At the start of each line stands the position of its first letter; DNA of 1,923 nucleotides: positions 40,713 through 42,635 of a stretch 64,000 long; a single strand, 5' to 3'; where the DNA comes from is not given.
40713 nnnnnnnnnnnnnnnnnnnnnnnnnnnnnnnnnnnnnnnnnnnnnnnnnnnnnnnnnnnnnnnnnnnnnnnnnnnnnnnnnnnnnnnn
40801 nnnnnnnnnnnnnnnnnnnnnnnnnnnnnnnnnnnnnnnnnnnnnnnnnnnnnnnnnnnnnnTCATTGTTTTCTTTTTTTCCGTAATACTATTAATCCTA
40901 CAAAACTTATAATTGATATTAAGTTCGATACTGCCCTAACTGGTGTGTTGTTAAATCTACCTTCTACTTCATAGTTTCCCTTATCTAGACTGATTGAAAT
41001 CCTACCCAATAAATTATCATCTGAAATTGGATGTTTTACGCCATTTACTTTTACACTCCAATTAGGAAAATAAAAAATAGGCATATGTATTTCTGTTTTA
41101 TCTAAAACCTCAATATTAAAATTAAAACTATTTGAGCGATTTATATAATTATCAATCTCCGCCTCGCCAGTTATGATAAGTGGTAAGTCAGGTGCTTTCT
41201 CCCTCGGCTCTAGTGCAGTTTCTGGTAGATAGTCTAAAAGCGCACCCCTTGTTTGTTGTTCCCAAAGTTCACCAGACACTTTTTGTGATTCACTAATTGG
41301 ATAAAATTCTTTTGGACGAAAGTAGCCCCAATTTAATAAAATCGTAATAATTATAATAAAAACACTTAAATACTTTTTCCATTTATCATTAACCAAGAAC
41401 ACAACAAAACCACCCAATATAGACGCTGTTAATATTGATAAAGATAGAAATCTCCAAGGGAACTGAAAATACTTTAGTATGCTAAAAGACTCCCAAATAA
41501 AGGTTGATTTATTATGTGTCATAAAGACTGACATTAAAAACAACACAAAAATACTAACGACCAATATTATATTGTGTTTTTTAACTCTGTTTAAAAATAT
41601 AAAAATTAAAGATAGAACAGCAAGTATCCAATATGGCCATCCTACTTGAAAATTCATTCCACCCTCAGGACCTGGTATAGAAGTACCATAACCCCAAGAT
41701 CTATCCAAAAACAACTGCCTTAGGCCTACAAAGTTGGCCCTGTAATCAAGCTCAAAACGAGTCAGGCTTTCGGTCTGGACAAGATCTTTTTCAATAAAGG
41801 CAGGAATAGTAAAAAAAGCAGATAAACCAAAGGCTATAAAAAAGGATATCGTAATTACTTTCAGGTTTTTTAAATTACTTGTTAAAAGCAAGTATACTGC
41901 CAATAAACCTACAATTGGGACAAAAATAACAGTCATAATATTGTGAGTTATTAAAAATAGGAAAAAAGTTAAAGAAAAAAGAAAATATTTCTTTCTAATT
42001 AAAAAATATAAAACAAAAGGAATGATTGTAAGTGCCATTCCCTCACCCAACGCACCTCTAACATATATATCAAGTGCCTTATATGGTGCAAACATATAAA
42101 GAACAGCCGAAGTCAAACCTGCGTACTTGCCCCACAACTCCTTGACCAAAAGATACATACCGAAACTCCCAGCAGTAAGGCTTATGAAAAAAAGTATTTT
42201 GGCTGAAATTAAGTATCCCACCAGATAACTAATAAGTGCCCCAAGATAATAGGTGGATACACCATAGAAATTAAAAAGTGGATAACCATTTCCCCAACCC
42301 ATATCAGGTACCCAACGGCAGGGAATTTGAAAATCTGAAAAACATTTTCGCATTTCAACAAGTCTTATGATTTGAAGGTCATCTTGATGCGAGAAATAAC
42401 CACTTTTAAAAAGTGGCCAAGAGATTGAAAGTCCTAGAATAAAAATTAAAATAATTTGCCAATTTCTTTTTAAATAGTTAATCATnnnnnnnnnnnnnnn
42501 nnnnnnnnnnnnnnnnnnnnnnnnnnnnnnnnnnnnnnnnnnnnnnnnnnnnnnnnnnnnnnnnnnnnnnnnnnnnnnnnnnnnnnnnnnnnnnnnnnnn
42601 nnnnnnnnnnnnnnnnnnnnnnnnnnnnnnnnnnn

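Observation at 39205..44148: Three tandem paralogs of a PTPS-related-like membrane protein family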

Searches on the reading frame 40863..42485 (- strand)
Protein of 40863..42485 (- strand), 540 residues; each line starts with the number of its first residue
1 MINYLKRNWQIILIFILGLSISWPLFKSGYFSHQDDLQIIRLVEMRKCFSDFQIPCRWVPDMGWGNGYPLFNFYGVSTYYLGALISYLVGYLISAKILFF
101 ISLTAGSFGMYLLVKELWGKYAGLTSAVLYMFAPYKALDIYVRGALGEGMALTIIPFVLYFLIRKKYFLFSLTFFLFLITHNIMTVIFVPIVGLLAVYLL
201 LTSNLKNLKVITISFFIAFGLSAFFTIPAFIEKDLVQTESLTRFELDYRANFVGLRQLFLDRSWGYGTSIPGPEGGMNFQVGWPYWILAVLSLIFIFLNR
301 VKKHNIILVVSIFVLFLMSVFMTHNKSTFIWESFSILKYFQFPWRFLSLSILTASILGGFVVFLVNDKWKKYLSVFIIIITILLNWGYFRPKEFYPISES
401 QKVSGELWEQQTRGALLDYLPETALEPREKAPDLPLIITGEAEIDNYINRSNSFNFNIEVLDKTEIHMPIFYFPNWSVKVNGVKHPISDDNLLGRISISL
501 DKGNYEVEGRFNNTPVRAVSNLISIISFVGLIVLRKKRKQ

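Call 3: search_protein_families(library=pfam, proteins=[window:40863-42485:-], max_evalue=0.01)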
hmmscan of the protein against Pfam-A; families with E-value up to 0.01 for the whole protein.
window:40863-42485:- (540 aa): 1 family
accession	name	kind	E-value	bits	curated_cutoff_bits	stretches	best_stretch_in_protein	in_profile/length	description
PF10131.15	PTPS_related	-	0.0015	17.5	26.4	1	71-410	1-327/621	6-pyruvoyl-tetrahydropterin synthase related domain; membrane protein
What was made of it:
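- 40863..42485 (-): P2, 540 aa, second gene of the trio. A full-length paralog of P3. PF10131 17.5 bits, below the cutoff (call 3).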

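Call 4: search_protein_families(library=ncbifam, proteins=[window:40863-42485:-], max_evalue=0.01)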
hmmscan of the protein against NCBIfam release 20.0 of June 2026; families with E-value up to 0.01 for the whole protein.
window:40863-42485:- (540 aa): 0 families

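Call 17: find_homologous_proteins(query=window:40863-42485:-, max_evalue=0.00001)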
Query window:40863-42485:- (540 aa): 3031 proteins with E <= 0.00001 among 8000 candidates; the best 120 are listed.
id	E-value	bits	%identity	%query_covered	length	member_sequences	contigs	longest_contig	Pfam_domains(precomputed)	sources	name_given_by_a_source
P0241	0.0e+0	1196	99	100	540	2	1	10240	-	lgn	-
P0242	8.6e-260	882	69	100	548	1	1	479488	-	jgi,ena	-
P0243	1.3e-256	871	67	100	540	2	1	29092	PF10131.16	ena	-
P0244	1.2e-253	861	69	100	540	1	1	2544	-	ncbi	-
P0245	3.5e-250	850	67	100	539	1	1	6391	PF10131.16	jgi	jgi:hypothetical protein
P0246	2.0e-249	847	66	100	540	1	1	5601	-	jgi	jgi:hypothetical protein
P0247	2.3e-249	847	68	100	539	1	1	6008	PF10131.16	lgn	-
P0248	3.1e-249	847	67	100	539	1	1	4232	-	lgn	-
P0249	4.2e-249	846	67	100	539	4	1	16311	PF10131.16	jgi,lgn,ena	-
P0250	9.8e-249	845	67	100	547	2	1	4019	-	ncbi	-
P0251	2.1e-248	844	67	100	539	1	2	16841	PF10131.16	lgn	-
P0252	4.5e-248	843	66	100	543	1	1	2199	PF10131.16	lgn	-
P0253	1.3e-247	841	67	100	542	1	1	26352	PF10131.16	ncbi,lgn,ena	-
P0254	3.5e-247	840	67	99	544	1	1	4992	-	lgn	-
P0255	1.0e-246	838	66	100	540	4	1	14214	PF10131.16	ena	-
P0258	4.4e-246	836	67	99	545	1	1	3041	PF10131.16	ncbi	-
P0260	1.2e-245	835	66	99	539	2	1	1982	PF10131.16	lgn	-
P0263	1.1e-244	832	66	100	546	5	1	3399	PF10131.16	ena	-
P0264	1.6e-244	831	65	100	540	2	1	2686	PF10131.16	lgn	-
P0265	3.5e-244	830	67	99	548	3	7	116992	PF10131.16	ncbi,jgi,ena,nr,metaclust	ncbi:MAG TPA: 6-pyruvoyl-tetrahydropterin synthase-related protein [Patescibacteria group bacterium]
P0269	2.5e-242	824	65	100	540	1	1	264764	PF10131.16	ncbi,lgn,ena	-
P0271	1.5e-240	818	66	98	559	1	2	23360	PF10131.16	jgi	-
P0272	2.2e-239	814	67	96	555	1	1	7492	PF10131.16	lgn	-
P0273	4.7e-239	813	66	98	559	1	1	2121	PF10131.16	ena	-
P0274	2.5e-238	811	66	98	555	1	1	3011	PF10131.16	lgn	-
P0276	3.1e-237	807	65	99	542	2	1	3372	PF10131.16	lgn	-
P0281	2.0e-234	798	66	98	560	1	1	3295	PF10131.16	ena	-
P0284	8.3e-234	796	64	98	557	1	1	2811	PF10131.16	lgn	-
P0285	1.3e-233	795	64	98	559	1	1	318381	PF10131.16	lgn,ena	-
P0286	1.8e-233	795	61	100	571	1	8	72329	PF10131.16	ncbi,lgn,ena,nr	ncbi:hypothetical protein ISR94_01305 [Candidatus Microgenomates bacterium]|nr:hypothetical protein 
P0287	2.8e-233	794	65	98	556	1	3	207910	PF10131.16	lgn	-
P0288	2.1e-232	791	66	95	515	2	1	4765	PF10131.16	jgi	jgi:ABC-type multidrug transport system fused ATPase/permease subunit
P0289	2.5e-232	791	61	100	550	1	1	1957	PF10131.16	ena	-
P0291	1.4e-231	788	64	100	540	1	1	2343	PF10131.16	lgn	-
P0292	7.8e-231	786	62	100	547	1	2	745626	PF10131.16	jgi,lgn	jgi:hypothetical protein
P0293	3.1e-230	784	63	99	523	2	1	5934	PF10131.16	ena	-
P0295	9.7e-229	779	62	100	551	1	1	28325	PF10131.16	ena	-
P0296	3.5e-228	777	63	99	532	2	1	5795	PF10131.16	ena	-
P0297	4.6e-228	777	62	99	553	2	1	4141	PF10131.16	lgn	-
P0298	6.8e-228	776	61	100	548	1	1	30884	PF10131.16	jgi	-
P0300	2.1e-227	775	61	100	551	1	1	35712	PF10131.16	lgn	-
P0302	4.0e-227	774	62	100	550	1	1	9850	PF10131.16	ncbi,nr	ncbi:MAG: 6-pyruvoyl-tetrahydropterin synthase-related protein [bacterium]|nr:6-pyruvoyl-tetrahydrop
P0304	5.1e-226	770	61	99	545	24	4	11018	PF10131.16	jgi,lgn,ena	-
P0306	9.4e-225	766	62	98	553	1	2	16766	PF10131.16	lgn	-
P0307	4.0e-224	764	61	99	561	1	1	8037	PF10131.16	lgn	-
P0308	6.8e-224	763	61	99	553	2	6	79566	PF10131.16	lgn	-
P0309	8.8e-224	763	61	99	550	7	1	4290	PF10131.16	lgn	-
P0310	9.7e-224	763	61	100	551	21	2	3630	PF10131.16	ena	-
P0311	1.3e-223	762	61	100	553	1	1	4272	PF10131.16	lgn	-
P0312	4.0e-223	761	61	99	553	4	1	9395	PF10131.16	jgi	-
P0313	1.1e-222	759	61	100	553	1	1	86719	PF10131.16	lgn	-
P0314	1.3e-222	759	62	99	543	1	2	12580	PF10131.16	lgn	-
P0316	8.6e-221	753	60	100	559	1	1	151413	PF10131.16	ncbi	-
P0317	1.1e-220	753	61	99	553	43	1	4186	PF10131.16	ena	-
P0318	1.4e-220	752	66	90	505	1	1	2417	PF10131.16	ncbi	-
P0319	7.3e-220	750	61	99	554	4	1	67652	PF10131.16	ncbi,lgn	-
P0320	2.3e-219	748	59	99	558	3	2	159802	PF10131.16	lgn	-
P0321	3.5e-219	748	59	100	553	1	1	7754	PF10131.16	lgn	-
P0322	4.4e-219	747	61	99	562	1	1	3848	PF10131.16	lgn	-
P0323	4.5e-219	747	62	99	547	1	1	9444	PF10131.16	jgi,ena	-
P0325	6.8e-215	733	62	94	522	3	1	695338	PF10131.16,PF09586.17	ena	-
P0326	1.0e-214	733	61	96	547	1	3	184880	PF10131.16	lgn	-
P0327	2.2e-214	732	59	99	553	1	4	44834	PF10131.16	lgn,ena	-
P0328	2.4e-214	732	58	100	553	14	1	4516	PF10131.16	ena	-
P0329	1.2e-213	729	57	100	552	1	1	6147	PF10131.16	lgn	-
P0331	1.5e-213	729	59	100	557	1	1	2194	PF10131.16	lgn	-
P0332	2.6e-213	728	58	99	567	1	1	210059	PF10131.16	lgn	-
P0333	3.1e-213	728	58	100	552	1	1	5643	PF10131.16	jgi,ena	jgi:hypothetical protein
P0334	1.3e-212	726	58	100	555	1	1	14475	PF10131.16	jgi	-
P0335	1.4e-212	726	58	99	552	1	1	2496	PF10131.16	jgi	-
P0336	1.1e-210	720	56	100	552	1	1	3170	PF10131.16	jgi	jgi:hypothetical protein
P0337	8.7e-210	717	59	97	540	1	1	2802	PF10131.16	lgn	-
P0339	2.3e-208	712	59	99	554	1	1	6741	PF10131.16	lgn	-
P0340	2.3e-208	712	58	100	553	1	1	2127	PF10131.16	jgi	jgi:hypothetical protein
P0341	2.9e-202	692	60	92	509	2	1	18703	PF10131.16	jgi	jgi:hypothetical protein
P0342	8.2e-202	690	58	97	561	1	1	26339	PF10131.16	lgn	-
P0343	3.1e-200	685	54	96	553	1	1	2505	PF10131.16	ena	-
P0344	4.4e-199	681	60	95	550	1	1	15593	PF10131.16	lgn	-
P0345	4.9e-199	681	54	100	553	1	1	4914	PF10131.16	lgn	-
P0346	6.3e-198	677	55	99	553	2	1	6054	PF10131.16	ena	-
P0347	1.0e-197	677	62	91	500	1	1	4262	PF10131.16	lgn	-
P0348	5.2e-197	674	56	99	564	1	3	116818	PF10131.16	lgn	-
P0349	7.3e-196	671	54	99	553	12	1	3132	PF10131.16,PF02516.21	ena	-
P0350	1.3e-195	670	61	89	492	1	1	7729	PF10131.16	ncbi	-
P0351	4.3e-195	668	54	100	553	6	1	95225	PF10131.16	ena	-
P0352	5.1e-194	664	52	99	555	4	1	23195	PF10131.16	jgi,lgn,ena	-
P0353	5.2e-194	664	53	100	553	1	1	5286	PF10131.16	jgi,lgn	jgi:hypothetical protein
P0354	6.7e-194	664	59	99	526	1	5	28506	PF10131.16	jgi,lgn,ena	jgi:hypothetical protein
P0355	1.1e-193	663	54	99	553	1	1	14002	PF10131.16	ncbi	-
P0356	1.8e-193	663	54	97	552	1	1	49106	PF10131.16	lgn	-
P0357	4.1e-190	652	55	99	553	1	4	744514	PF10131.16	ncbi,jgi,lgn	-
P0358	4.4e-190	652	55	99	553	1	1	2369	PF10131.16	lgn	-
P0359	1.6e-189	650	53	96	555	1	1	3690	PF10131.16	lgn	-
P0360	1.2e-186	640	52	100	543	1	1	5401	PF10131.16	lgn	-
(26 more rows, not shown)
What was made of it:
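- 40863..42485 (-): Most P2 orthologs carry precomputed PF10131 hits (call 17).
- One P2 ortholog carries a precomputed STT3 (PF02516) hit (call 17).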
